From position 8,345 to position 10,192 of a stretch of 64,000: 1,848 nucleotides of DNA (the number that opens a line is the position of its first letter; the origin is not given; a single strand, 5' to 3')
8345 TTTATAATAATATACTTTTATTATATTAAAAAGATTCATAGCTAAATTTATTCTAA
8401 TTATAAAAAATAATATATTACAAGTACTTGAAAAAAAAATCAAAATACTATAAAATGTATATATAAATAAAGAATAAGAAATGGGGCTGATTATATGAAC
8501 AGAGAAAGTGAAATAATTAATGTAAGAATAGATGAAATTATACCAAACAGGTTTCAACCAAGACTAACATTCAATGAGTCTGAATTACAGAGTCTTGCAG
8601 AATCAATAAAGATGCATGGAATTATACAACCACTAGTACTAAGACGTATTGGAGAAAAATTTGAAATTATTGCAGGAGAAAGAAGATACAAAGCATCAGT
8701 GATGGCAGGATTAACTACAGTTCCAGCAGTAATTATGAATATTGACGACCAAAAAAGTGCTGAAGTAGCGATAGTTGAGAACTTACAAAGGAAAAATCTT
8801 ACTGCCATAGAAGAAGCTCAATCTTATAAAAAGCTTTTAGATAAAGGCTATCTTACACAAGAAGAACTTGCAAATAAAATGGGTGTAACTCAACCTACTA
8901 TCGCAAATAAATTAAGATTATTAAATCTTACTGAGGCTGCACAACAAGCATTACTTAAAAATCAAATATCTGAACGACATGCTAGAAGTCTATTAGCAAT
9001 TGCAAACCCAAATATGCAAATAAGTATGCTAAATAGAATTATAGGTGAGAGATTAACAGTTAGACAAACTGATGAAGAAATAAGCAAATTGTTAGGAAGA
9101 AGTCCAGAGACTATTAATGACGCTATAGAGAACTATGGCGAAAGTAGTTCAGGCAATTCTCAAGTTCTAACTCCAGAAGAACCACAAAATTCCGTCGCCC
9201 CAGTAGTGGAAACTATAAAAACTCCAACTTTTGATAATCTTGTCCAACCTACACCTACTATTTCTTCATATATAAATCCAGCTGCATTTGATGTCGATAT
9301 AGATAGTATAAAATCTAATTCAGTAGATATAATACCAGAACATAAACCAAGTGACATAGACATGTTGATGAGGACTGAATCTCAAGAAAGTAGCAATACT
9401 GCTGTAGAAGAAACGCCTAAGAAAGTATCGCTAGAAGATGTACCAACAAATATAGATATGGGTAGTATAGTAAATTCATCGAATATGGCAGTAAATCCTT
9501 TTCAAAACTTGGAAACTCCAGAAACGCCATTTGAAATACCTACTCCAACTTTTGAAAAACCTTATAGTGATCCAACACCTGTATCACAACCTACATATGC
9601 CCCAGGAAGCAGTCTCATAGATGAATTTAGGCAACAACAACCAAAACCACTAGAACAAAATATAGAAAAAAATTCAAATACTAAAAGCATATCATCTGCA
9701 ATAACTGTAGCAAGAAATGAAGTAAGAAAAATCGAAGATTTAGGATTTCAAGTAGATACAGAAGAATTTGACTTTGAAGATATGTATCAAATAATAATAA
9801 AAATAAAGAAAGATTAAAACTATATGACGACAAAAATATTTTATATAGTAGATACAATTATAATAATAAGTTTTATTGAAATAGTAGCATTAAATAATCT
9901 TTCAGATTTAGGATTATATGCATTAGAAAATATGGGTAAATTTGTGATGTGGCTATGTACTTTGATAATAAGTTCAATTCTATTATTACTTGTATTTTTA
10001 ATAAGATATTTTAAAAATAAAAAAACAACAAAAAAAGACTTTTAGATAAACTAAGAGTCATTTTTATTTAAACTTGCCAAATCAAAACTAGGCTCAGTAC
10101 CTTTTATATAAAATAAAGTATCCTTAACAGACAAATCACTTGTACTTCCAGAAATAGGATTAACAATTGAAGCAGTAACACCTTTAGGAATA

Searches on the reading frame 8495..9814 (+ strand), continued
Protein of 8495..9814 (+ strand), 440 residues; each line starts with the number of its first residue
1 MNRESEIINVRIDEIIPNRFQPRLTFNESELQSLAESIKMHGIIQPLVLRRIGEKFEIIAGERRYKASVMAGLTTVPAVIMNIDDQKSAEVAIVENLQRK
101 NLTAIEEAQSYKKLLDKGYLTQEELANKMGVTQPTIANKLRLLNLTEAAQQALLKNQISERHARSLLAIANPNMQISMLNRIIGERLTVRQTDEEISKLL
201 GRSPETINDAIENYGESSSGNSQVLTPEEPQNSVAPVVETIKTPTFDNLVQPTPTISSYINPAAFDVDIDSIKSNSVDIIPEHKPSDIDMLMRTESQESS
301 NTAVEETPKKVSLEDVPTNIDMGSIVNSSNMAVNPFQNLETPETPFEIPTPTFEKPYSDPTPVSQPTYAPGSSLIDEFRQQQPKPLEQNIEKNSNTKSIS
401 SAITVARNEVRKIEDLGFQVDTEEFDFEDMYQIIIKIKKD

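Call 61: find_encoding_contigs(protein=P0513, flank=8000, max_places=2)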
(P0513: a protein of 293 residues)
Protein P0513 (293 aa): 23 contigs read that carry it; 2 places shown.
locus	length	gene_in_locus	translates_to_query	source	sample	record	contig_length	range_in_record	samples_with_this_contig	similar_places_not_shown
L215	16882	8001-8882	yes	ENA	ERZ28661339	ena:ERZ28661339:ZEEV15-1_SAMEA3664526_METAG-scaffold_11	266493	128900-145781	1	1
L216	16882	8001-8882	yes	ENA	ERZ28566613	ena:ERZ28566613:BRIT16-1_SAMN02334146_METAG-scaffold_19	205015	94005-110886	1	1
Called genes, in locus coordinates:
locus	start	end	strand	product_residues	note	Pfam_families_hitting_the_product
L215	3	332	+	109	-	PF00825:Ribonuclease_P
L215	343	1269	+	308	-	PF02096:60KD_IMP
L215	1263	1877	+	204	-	PF13083:KH_KhpA-B, PF01424:R3H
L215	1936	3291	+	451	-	PF10396:TrmE_N, PF00350:Dynamin_N (faint), PF12631:MnmE_helical, PF00071:Ras (weak), PF01926:MMR_HSR1, PF02421:FeoB_N, PF04548:AIG1 (weak), PF08477:Roc (weak), +1 more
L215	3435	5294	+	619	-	PF00890:FAD_binding_2 (faint), PF01134:GIDA, PF07992:Pyr_redox_2 (faint), PF21680:GIDA_C_1st, PF13932:SAM_GIDA_C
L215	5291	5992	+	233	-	PF05175:MTS (faint), PF13649:Methyltransf_25 (faint), PF02527:GidB, PF13847:Methyltransf_31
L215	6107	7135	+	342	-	PF02195:ParB_N, PF17762:HTH_ParB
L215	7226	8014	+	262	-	PF00142:Fer4_NifH, PF01656:CbiA, PF02374:ArsA_ATPase, PF06564:CBP_BcsQ, PF09140:MipZ, PF10609:ParA, PF13614:AAA_31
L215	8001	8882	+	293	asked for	PF02195:ParB_N, PF17762:HTH_ParB, PF23552:ParB_C (faint)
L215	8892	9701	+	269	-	PF21088:MS_channel_1st, PF00924:MS_channel_2nd, PF21082:MS_channel_3rd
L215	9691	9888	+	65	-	PF06107:DUF951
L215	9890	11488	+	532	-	PF03806:ABG_transport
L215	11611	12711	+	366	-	PF01926:MMR_HSR1, PF02421:FeoB_N, PF06071:YchF-GTPase_C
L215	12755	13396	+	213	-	PF01027:Bax1-I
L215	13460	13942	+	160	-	PF13240:Zn_Ribbon_1, PF13248:Zn_ribbon_3 (weak), PF14018:DUF4234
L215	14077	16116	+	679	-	PF00270:DEAD (faint), PF13245:AAA_19 (faint), PF02562:PhoH (faint), PF00580:UvrD-helicase, PF09848:SLFN-g3_helicase (faint), PF01443:Viral_helicase1 (faint), PF13361:UvrD_C (weak)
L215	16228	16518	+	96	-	PF01250:Ribosomal_S6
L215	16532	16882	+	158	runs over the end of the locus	PF00436:SSB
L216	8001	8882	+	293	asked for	PF02195:ParB_N, PF17762:HTH_ParB, PF23552:ParB_C (faint)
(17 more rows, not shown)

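Call 62: find_encoding_contigs(protein=P0481, flank=8000, max_places=1)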
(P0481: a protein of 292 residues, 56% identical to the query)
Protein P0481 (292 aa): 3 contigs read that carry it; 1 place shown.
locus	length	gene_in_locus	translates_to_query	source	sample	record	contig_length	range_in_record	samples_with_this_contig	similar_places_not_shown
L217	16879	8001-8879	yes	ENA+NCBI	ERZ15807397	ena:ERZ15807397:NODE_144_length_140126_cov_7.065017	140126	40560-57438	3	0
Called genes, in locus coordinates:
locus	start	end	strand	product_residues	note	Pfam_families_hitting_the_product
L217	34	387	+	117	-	PF00825:Ribonuclease_P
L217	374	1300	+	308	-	PF02096:60KD_IMP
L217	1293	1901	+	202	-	PF13083:KH_KhpA-B, PF07650:KH_2 (weak), PF01424:R3H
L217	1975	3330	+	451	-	PF10396:TrmE_N, PF00350:Dynamin_N (faint), PF12631:MnmE_helical, PF03193:RsgA_GTPase (faint), PF00009:GTP_EFTU (faint), PF01926:MMR_HSR1, PF02421:FeoB_N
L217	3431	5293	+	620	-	PF00890:FAD_binding_2 (faint), PF01134:GIDA, PF07992:Pyr_redox_2 (faint), PF21680:GIDA_C_1st, PF13932:SAM_GIDA_C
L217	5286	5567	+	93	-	PF02527:GidB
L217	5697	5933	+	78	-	PF02527:GidB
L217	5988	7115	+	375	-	PF02195:ParB_N, PF17762:HTH_ParB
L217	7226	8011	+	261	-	PF00142:Fer4_NifH, PF01656:CbiA, PF02374:ArsA_ATPase, PF06564:CBP_BcsQ, PF09140:MipZ (weak), PF10609:ParA, PF13614:AAA_31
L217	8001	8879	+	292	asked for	PF02195:ParB_N, PF17762:HTH_ParB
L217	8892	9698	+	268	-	PF21088:MS_channel_1st, PF00924:MS_channel_2nd, PF21082:MS_channel_3rd (weak)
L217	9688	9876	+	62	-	PF06107:DUF951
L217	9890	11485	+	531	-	PF03806:ABG_transport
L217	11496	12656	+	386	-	PF01926:MMR_HSR1, PF02421:FeoB_N, PF06071:YchF-GTPase_C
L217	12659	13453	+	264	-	PF02578:Cu-oxidase_4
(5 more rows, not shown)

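Call 63: find_encoding_contigs(protein=P0427, flank=8000, max_places=1)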
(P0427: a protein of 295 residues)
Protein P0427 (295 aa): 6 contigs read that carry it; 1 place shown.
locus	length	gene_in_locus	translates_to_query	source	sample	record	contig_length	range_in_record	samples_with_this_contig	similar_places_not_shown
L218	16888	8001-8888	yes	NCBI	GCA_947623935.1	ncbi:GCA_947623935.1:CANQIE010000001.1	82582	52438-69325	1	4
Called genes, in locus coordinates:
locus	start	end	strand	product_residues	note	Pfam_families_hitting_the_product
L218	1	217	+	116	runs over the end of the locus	PF00825:Ribonuclease_P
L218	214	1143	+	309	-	PF02096:60KD_IMP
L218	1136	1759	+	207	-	PF14804:Jag_N (weak), PF13083:KH_KhpA-B, PF01424:R3H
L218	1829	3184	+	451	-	PF10396:TrmE_N, PF00350:Dynamin_N (faint), PF12631:MnmE_helical, PF00071:Ras (faint), PF01926:MMR_HSR1, PF02421:FeoB_N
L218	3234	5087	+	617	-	PF00890:FAD_binding_2 (faint), PF01134:GIDA, PF21680:GIDA_C_1st, PF13932:SAM_GIDA_C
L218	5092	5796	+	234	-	PF02527:GidB, PF13847:Methyltransf_31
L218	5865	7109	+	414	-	PF02195:ParB_N, PF17762:HTH_ParB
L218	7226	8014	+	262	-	PF00142:Fer4_NifH, PF01656:CbiA, PF02374:ArsA_ATPase, PF06564:CBP_BcsQ, PF09140:MipZ, PF10609:ParA, PF13614:AAA_31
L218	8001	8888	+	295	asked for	PF02195:ParB_N, PF17762:HTH_ParB, PF23552:ParB_C (weak)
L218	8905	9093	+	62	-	PF06107:DUF951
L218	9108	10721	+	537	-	PF03806:ABG_transport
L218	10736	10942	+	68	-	-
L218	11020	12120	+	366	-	PF01926:MMR_HSR1, PF02421:FeoB_N, PF06071:YchF-GTPase_C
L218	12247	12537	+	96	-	PF01250:Ribosomal_S6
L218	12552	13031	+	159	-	PF00436:SSB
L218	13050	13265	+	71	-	PF01084:Ribosomal_S18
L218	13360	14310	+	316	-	PF01368:DHH, PF02272:DHHA1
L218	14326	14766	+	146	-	PF01281:Ribosomal_L9_N, PF03948:Ribosomal_L9_C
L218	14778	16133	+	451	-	PF00772:DnaB, PF03796:DnaB_C, PF13481:AAA_25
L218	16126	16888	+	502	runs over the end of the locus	PF01476:LysM (weak), PF07501:G5, PF01551:Peptidase_M23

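Call 71: search_solved_structures(query=L035:12350-13231:+, max_evalue=1e-20, show_alignments=5)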
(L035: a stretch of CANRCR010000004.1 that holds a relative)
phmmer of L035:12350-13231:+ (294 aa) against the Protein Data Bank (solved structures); distinct sequences matched with E-value up to 1e-20: 11.
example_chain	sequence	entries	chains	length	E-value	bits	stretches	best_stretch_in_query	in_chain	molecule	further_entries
6sdk_A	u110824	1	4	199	7e-60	206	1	40-228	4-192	Stage 0 sporulation protein J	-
4umk_A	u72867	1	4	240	2.4e-52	181.2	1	4-235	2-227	PROBABLE CHROMOSOME-PARTITIONING PROTEIN PARB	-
7bnk_A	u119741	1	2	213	1.2e-48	169.1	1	40-229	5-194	ParB family protein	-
1vz0_A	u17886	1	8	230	7.1e-48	166.6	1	31-245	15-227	Chromosome-partitioning protein Spo0J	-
7bnr_A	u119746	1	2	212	9.6e-48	166.2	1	41-229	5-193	ParB family protein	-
7o0n_A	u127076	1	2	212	9.9e-48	166.1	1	40-229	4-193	ParB family protein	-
7ol9_A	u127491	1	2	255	6.7e-44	153.6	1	33-226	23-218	Nucleoid occlusion protein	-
6t1f_A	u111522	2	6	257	1.5e-42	149.1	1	5-229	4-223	Chromosome-partitioning protein ParB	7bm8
7nfu_A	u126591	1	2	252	5.3e-42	147.4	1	30-226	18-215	Nucleoid occlusion protein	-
7ng0_A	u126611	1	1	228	1.3e-41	146.1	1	39-226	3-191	Nucleoid occlusion protein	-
6y93_A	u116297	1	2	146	4.5e-21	78.8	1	120-226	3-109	Nucleoid occlusion protein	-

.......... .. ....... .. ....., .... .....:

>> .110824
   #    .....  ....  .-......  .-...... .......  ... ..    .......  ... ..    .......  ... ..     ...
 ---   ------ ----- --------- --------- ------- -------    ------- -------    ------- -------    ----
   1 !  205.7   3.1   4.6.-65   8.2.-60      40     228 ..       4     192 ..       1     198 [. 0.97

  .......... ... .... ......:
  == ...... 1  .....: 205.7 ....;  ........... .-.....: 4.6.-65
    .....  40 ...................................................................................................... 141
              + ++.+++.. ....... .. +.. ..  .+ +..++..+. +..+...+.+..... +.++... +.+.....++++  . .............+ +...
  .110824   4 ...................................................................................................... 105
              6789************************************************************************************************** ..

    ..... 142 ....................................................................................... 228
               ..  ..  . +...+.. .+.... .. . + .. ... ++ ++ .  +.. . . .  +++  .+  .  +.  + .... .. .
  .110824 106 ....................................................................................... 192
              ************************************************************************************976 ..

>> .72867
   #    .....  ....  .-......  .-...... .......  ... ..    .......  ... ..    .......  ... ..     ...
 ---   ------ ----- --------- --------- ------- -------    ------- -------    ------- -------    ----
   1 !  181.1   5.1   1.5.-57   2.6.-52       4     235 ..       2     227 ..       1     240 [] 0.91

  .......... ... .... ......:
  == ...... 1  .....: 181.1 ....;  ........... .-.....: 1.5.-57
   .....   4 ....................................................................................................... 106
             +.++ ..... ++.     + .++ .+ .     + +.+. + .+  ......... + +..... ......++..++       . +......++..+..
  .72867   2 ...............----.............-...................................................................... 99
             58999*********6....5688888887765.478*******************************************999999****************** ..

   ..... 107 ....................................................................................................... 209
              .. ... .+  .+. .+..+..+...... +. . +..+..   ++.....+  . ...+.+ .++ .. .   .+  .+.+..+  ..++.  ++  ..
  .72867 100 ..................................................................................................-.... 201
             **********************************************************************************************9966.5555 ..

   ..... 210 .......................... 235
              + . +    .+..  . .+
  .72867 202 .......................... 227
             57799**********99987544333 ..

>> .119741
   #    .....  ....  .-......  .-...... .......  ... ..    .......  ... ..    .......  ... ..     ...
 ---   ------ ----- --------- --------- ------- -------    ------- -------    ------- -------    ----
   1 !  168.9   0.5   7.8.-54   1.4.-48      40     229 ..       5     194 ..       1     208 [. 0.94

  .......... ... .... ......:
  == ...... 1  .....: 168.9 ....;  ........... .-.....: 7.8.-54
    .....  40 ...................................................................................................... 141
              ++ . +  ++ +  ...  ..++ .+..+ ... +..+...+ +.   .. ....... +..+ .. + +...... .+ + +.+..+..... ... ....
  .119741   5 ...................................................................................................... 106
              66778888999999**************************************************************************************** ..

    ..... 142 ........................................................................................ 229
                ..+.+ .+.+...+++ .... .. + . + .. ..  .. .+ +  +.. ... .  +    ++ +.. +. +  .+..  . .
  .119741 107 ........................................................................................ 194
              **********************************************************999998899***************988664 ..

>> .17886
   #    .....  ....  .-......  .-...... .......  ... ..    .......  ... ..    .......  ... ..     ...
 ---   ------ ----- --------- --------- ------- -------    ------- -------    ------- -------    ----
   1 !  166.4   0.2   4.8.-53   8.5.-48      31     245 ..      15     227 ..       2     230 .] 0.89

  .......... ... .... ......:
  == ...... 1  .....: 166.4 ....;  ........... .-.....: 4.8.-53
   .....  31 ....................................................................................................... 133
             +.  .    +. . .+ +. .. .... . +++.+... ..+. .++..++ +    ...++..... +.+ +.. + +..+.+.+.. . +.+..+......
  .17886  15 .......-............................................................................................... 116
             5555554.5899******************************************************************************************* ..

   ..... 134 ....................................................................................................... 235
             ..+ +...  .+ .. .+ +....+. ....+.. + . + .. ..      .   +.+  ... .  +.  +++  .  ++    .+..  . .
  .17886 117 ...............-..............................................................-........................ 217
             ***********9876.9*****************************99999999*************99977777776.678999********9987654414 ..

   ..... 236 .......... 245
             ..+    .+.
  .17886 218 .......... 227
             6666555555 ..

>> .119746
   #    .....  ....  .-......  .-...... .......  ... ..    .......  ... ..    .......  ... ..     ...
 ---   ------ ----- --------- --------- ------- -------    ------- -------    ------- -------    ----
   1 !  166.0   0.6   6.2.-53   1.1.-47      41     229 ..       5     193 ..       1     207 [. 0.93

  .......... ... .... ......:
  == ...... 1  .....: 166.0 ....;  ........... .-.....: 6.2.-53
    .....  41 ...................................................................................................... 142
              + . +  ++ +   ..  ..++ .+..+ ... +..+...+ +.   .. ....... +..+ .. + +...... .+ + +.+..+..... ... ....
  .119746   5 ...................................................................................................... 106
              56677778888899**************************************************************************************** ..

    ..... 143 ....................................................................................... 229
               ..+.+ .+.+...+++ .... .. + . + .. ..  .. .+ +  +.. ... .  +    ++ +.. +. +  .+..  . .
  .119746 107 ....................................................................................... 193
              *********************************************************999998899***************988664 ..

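Call 80: find_encoding_contigs(protein=P0435, flank=10000, max_places=2)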
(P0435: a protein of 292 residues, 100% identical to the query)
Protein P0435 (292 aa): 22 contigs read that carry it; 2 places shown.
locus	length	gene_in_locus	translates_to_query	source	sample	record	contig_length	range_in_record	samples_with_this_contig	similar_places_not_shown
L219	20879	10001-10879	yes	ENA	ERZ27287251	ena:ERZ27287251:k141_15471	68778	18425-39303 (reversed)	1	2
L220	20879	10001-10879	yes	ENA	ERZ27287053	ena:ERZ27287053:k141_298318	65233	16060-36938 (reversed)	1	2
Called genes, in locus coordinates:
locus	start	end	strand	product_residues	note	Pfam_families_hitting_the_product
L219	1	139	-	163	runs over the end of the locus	PF02659:Mntp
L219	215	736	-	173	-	PF09551:Spore_II_R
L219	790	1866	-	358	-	PF02195:ParB_N, PF17762:HTH_ParB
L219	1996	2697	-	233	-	PF02527:GidB, PF13847:Methyltransf_31 (weak)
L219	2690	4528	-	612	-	PF00890:FAD_binding_2 (faint), PF01134:GIDA, PF12831:FAD_oxidored (weak), PF21680:GIDA_C_1st, PF13932:SAM_GIDA_C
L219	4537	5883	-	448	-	PF10396:TrmE_N, PF00350:Dynamin_N (faint), PF12631:MnmE_helical, PF00009:GTP_EFTU (faint), PF01926:MMR_HSR1, PF02421:FeoB_N, PF04548:AIG1 (weak)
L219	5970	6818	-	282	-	PF00924:MS_channel_2nd (weak)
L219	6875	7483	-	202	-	PF07650:KH_2 (weak), PF13083:KH_KhpA-B, PF01424:R3H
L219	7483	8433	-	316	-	PF02096:60KD_IMP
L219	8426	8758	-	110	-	PF00825:Ribonuclease_P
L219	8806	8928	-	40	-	PF00468:Ribosomal_L34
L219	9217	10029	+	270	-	PF00142:Fer4_NifH, PF01656:CbiA, PF02374:ArsA_ATPase, PF06564:CBP_BcsQ, PF09140:MipZ (faint), PF10609:ParA (weak), PF13614:AAA_31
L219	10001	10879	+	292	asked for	PF02195:ParB_N, PF17762:HTH_ParB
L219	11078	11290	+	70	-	PF00313:CSD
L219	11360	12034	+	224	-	PF02517:Rce1-like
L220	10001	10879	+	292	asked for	PF02195:ParB_N, PF17762:HTH_ParB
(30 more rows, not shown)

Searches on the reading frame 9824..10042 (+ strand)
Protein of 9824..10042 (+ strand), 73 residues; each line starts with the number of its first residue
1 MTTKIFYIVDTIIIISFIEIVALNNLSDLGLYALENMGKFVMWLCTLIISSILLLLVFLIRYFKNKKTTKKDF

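Call 6: search_protein_families(library=ncbifam, proteins=[window:9824-10042:+], max_evalue=0.01)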
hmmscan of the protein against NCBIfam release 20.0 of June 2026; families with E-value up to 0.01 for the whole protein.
window:9824-10042:+ (73 aa): 0 families

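Call 7: search_protein_families(library=pfam, proteins=[window:9824-10042:+], max_evalue=0.01)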
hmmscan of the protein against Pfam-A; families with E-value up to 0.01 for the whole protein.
window:9824-10042:+ (73 aa): 0 families
